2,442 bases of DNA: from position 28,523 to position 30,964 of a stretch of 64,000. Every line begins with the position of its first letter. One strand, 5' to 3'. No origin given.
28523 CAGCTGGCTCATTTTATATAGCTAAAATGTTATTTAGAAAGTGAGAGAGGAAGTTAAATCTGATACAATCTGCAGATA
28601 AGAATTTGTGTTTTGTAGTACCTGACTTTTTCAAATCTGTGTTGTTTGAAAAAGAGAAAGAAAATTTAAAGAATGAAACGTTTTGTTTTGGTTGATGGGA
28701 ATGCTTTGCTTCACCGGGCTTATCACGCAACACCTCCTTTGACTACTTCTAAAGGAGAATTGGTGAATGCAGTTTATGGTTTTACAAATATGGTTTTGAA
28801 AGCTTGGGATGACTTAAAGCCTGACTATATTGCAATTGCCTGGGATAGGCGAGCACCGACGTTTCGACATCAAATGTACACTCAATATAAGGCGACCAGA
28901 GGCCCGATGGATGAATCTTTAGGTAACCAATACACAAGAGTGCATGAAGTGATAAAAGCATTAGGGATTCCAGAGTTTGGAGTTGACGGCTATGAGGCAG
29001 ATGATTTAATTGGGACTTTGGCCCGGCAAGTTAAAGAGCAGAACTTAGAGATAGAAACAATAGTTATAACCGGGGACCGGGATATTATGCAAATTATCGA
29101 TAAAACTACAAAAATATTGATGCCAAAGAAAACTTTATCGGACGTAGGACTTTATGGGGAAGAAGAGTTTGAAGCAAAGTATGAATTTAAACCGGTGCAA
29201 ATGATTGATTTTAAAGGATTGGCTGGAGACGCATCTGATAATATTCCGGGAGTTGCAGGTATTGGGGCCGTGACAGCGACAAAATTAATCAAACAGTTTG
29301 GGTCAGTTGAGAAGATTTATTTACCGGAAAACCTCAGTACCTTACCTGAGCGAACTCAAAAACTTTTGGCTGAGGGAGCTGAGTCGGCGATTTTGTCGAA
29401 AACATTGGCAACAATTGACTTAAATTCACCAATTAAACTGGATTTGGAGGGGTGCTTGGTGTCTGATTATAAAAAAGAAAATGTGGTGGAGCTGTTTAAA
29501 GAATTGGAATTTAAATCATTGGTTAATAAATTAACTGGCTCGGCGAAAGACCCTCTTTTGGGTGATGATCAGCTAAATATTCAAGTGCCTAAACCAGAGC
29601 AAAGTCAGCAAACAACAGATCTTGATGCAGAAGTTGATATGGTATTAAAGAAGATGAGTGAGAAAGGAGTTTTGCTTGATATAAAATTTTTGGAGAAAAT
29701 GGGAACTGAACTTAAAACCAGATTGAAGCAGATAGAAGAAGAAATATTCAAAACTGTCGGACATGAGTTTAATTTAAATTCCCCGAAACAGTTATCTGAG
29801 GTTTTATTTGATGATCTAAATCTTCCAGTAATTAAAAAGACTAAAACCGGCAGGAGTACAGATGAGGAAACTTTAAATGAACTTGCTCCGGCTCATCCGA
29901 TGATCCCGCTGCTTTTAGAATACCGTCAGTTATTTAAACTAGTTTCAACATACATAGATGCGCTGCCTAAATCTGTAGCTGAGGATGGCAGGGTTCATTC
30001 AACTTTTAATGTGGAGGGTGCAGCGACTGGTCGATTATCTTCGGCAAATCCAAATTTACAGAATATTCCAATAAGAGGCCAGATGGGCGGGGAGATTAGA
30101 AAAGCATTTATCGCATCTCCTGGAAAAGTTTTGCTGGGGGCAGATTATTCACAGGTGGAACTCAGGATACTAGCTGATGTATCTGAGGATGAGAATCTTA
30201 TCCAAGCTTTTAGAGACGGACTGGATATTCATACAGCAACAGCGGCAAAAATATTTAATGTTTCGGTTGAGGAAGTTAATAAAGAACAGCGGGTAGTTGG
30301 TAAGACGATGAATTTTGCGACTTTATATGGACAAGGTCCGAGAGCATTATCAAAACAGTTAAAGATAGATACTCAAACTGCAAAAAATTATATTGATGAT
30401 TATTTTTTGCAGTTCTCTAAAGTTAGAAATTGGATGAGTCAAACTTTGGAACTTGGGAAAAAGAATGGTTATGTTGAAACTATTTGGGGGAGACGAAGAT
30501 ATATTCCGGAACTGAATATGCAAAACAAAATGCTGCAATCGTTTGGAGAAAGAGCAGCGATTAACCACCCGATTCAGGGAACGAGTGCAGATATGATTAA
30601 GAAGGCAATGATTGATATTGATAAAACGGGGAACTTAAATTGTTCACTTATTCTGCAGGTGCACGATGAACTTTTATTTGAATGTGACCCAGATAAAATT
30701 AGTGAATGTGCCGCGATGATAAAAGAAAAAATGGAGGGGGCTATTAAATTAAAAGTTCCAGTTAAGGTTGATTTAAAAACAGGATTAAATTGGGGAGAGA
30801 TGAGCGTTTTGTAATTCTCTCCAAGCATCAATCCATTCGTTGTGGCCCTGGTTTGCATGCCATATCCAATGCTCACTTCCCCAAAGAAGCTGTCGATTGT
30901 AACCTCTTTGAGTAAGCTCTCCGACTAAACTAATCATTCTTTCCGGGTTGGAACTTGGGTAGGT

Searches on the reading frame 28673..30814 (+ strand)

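Call 87: search_protein_families(library=ncbifam, proteins=[window:28673-30814:+], max_evalue=1e-10)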
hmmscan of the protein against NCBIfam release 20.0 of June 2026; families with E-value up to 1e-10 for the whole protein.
window:28673-30814:+ (713 aa): 14 families
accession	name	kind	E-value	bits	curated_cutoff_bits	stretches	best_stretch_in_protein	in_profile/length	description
NF004397.1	PRK05755.1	equivalog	3.2e-265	882.9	720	2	306-710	478-888/889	DNA polymerase I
TIGR00593.1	pola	equivalog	5.3e-253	842.4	600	2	304-710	478-889/890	DNA polymerase I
NF011547.0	PRK14976.1-4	equivalog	1.2e-77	261.1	305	1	1-287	1-288/291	5'-3' exonuclease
NF011539.0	PRK14975.1-3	equivalog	2.6e-76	257.3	640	1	365-709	293-627/628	bifunctional 3'-5' exonuclease/DNA polymerase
NF011541.0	PRK14975.2-1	equivalog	6.1e-61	206.5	871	1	322-711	219-637/645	bifunctional 3'-5' exonuclease/DNA polymerase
NF011546.0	PRK14976.1-3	equivalog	4.2e-58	196.9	347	1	2-288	3-291/297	5'-3' exonuclease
NF011540.0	PRK14975.1-4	equivalog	5.4e-58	196.9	601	1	325-707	200-573/576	bifunctional 3'-5' exonuclease/DNA polymerase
NF011545.0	PRK14976.1-2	equivalog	3.5e-48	164.3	434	1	3-281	8-286/287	5'-3' exonuclease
NF038380.1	phage_DpoZ_1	exception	4.6e-43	147.5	500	1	312-709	177-604/607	aminoadenine-incorporating DNA polymerase DpoZ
NF007017.0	PRK09482.1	equivalog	3.1e-40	138.4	261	1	2-259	3-250/257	flap endonuclease Xni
NF011542.0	PRK14975.2-2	equivalog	1.5e-38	132.5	1061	1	438-711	501-792/802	bifunctional 3'-5' exonuclease/DNA polymerase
NF011543.0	PRK14975.2-3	equivalog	1.7e-31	109.1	1139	1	438-709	540-837/853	bifunctional 3'-5' exonuclease/DNA polymerase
NF011538.0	PRK14975.1-1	equivalog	2.7e-20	72.3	389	1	350-695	205-536/557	bifunctional 3'-5' exonuclease/DNA polymerase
NF038381.1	phage_DpoZ_2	exception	1.6e-16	59.8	350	1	312-568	309-587/754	aminoadenine-incorporating DNA polymerase DpoZ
